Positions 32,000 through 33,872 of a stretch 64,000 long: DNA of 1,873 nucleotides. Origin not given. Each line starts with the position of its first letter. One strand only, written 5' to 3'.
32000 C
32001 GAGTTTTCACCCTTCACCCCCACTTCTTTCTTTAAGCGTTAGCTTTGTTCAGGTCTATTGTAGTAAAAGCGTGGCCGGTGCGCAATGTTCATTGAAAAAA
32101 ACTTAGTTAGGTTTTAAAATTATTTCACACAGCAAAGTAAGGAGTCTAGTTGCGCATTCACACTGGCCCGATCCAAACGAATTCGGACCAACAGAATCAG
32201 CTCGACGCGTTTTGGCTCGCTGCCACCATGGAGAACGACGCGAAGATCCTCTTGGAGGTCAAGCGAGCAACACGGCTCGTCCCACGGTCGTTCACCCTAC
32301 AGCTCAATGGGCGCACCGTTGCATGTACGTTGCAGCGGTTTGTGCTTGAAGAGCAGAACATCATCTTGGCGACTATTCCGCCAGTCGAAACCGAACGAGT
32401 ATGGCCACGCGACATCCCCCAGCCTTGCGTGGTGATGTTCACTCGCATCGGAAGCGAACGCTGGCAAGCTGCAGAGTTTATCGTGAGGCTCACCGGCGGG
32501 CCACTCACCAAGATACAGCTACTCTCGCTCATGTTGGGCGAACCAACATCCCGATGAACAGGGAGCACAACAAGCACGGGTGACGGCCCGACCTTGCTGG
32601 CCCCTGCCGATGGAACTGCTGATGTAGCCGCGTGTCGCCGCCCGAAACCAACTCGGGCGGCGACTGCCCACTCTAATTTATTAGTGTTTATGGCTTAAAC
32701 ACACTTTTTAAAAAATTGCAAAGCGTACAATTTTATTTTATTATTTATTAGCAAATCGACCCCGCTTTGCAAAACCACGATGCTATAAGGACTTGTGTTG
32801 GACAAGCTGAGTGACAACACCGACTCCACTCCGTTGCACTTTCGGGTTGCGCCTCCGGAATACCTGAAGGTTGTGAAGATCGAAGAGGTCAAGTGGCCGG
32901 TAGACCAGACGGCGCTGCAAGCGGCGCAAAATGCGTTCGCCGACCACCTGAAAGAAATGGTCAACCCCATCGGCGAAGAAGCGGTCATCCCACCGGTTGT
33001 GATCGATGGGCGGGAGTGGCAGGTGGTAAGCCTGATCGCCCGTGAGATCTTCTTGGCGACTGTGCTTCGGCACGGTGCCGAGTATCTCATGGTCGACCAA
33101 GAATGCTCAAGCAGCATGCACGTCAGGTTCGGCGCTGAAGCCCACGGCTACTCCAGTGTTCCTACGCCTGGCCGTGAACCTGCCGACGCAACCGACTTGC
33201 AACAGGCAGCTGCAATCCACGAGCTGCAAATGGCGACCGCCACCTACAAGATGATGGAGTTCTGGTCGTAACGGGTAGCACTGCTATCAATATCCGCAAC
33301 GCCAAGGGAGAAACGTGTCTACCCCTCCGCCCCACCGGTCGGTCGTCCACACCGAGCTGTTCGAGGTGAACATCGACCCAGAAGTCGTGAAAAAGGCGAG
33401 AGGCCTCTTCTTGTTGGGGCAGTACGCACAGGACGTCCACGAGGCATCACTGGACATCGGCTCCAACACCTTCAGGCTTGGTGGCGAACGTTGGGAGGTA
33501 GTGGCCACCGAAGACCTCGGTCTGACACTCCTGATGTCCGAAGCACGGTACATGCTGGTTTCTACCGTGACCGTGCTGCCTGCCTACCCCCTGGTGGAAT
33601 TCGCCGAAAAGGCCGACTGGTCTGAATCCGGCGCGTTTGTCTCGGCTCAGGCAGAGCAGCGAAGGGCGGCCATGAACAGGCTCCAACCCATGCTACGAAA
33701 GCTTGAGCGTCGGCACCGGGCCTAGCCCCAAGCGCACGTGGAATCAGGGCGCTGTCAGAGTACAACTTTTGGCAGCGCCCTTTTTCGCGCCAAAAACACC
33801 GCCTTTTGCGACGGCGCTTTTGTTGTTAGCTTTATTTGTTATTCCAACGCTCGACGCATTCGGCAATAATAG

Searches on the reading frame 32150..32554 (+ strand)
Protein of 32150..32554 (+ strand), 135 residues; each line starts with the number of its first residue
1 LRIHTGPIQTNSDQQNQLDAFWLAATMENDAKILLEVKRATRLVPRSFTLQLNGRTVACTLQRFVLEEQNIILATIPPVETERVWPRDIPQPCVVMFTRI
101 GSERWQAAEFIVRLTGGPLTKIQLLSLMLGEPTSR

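Call 16: search_protein_families(library=pfam, proteins=[window:32150-32554:+], max_evalue=0.01)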
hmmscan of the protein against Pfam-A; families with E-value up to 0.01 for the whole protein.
window:32150-32554:+ (135 aa): 0 families

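Call 17: search_protein_families(library=ncbifam, proteins=[window:32150-32554:+], max_evalue=1)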
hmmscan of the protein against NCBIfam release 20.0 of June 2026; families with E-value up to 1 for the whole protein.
window:32150-32554:+ (135 aa): 0 families

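Call 93: search_protein_families(library=padloc, proteins=[window:32150-32554:+], max_evalue=1)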
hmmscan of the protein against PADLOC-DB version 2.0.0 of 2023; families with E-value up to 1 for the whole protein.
window:32150-32554:+ (135 aa): 0 families

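Call 94: search_protein_families(library=phrogs, proteins=[window:32150-32554:+], max_evalue=1)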
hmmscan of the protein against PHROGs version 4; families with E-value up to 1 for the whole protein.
window:32150-32554:+ (135 aa): 1 family
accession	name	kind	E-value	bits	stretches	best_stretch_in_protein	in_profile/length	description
phrog_15668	-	unknown function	0.18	13.2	1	24-56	43-77/80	-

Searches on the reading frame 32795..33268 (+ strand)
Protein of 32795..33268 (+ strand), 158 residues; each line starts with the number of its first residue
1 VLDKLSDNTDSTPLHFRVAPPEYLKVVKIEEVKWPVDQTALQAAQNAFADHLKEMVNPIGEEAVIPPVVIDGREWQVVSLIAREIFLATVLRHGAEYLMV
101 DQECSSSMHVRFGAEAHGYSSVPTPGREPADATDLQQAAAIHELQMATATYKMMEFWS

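Call 16: search_protein_families(library=pfam, proteins=[window:32795-33268:+], max_evalue=0.01)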
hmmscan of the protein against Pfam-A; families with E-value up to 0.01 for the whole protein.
window:32795-33268:+ (158 aa): 0 families

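Call 17: search_protein_families(library=ncbifam, proteins=[window:32795-33268:+], max_evalue=1)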
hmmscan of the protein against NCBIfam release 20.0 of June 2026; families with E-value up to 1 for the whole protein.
window:32795-33268:+ (158 aa): 0 families

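Call 93: search_protein_families(library=padloc, proteins=[window:32795-33268:+], max_evalue=1)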
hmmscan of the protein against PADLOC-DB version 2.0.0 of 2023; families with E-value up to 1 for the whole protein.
window:32795-33268:+ (158 aa): 0 families

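Call 94: search_protein_families(library=phrogs, proteins=[window:32795-33268:+], max_evalue=1)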
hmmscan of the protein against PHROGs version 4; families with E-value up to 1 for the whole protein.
window:32795-33268:+ (158 aa): 1 family
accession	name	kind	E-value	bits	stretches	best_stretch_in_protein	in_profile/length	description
phrog_26553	-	unknown function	0.13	12.9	1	25-63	147-185/187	-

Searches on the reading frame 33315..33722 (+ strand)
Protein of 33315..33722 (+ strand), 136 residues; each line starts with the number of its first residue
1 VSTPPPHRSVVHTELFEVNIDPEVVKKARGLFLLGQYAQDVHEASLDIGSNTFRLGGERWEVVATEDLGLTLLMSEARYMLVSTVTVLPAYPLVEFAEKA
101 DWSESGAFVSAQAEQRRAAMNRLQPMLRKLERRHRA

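Call 16: search_protein_families(library=pfam, proteins=[window:33315-33722:+], max_evalue=0.01)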
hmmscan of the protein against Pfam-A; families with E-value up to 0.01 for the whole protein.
window:33315-33722:+ (136 aa): 0 families

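Call 17: search_protein_families(library=ncbifam, proteins=[window:33315-33722:+], max_evalue=1)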
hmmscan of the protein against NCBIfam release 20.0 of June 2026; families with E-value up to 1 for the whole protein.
window:33315-33722:+ (136 aa): 0 families

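Call 93: search_protein_families(library=padloc, proteins=[window:33315-33722:+], max_evalue=1)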
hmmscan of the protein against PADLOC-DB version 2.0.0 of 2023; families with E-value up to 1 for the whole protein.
window:33315-33722:+ (136 aa): 0 families

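Call 94: search_protein_families(library=phrogs, proteins=[window:33315-33722:+], max_evalue=1)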
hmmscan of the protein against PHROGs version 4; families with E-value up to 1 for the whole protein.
window:33315-33722:+ (136 aa): 1 family
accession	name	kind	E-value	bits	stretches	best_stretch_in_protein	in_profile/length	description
phrog_27557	-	unknown function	0.28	12.1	0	64-80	23-39/57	-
